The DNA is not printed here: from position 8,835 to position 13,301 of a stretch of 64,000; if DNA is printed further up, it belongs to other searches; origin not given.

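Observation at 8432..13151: Giant Cys-rich membrane-anchored protein in an operon with a pilin, convergent on the minor-pilin array: candidate undescribed T4P tip adhesin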

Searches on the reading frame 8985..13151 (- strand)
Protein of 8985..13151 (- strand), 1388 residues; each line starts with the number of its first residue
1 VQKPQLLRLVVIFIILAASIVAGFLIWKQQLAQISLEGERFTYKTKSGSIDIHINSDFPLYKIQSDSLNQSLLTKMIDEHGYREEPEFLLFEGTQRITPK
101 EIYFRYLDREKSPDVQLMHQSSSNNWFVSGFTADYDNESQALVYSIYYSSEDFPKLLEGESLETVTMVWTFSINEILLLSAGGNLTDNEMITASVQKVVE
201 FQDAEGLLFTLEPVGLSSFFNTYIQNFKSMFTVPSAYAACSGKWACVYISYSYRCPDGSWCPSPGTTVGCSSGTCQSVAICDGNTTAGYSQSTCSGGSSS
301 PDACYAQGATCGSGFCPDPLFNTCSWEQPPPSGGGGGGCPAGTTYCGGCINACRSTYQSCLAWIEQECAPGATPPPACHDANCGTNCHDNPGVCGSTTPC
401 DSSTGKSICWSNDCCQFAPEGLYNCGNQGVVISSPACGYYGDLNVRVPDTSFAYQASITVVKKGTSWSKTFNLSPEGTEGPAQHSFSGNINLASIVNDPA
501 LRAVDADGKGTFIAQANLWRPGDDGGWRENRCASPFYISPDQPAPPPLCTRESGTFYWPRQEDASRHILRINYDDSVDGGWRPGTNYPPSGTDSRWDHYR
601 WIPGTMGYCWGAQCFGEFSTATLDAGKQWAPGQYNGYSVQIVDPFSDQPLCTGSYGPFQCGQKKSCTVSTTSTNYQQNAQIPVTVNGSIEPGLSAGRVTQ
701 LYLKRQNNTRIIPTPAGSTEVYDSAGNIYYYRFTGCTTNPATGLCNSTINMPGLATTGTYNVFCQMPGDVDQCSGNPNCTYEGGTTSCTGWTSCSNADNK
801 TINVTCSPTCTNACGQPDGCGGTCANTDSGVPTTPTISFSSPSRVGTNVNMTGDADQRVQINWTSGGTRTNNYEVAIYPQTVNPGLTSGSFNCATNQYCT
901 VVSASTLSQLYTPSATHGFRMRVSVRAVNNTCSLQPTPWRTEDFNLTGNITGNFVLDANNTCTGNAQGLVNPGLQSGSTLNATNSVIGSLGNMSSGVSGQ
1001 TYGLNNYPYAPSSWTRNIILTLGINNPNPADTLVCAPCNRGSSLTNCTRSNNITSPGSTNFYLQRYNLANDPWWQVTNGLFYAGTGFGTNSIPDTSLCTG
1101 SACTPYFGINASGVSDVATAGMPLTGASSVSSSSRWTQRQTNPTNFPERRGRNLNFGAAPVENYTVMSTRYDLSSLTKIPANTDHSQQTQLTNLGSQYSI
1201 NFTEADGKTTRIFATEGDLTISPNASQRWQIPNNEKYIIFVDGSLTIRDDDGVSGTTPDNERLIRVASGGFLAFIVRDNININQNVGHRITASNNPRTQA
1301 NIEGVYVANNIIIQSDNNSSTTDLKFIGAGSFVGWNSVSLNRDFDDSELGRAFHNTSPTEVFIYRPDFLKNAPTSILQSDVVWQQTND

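Call 6: search_protein_families(library=pfam, proteins=[window:8985-13151:-], max_evalue=0.1)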
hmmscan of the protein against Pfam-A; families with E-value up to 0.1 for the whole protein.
window:8985-13151:- (1388 aa): 0 families

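Call 9: find_homologous_proteins(query=window:8985-13151:-)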
Query window:8985-13151:- (1388 aa): 2 proteins with E <= 0.001 among 8000 candidates.
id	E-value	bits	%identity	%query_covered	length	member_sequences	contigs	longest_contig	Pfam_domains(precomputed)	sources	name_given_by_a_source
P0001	0.0e+0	3271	100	100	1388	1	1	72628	-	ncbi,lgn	-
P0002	7.1e-64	234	30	55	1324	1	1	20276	-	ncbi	-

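Call 10: find_encoding_contigs(protein=P0002, flank=10000)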
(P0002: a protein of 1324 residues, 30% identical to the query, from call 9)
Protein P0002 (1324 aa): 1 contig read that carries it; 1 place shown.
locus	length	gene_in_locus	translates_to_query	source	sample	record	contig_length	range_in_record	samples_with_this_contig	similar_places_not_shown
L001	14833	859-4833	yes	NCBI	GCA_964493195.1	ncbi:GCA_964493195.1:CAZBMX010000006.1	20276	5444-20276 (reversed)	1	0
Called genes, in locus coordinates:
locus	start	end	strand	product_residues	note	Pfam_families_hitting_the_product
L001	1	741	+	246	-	?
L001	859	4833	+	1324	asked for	-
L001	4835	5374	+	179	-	-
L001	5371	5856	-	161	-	-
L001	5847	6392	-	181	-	-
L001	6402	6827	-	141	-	PF07963:N_methyl (weak)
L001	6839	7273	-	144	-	PF07963:N_methyl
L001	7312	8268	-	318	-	-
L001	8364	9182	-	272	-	PF06750:A24_N_bact, PF01478:Peptidase_A24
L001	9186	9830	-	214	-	PF07963:N_methyl (weak)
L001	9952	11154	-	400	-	PF28597:T2SSF_N, PF00482:T2SSF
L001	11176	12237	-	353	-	PF00437:T2SSE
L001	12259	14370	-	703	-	PF05157:MshEN, PF00437:T2SSE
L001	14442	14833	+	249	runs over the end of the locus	PF13177:DNA_pol3_delta2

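Call 11: find_encoding_contigs(protein=P0001, flank=10000)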
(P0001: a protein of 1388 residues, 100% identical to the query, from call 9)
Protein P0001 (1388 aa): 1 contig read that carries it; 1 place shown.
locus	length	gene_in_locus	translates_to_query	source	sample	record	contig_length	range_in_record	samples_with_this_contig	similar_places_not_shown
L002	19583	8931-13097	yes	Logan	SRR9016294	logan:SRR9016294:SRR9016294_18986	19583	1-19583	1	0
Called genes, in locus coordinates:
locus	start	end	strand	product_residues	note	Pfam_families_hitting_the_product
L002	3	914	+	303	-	?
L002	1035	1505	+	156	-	PF00886:Ribosomal_S16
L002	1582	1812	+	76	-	PF13083:KH_KhpA-B, PF00013:KH_1 (weak)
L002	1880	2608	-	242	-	PF04350:PilO (faint)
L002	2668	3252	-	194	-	-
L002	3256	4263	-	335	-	PF11104:PilM_2, PF25216:Volactin, PF14450:FtsA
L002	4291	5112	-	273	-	-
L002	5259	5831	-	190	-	-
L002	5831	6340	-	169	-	PF00383:dCMP_cyt_deam_1, PF14437:MafB19-deam, PF14439:Bd3614-deam (weak)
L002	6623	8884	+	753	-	-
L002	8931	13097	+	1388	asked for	-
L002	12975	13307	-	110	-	-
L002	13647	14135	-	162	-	-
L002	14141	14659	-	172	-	PF07963:N_methyl (weak)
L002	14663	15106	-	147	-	-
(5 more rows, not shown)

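Call 14: search_protein_families(library=ncbifam, proteins=[window:8985-13151:-], max_evalue=0.1)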
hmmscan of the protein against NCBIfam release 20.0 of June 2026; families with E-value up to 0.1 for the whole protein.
window:8985-13151:- (1388 aa): 0 families

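Call 15: search_solved_structures(query=window:8985-13151:-, max_evalue=1)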
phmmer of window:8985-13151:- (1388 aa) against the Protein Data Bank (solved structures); distinct sequences matched with E-value up to 1: 0.

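Call 66: search_protein_families(library=pfam, proteins=[P0002], max_evalue=0.1)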
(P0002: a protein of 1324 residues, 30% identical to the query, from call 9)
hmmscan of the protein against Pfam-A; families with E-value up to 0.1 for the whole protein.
P0002 (1324 aa): 0 families
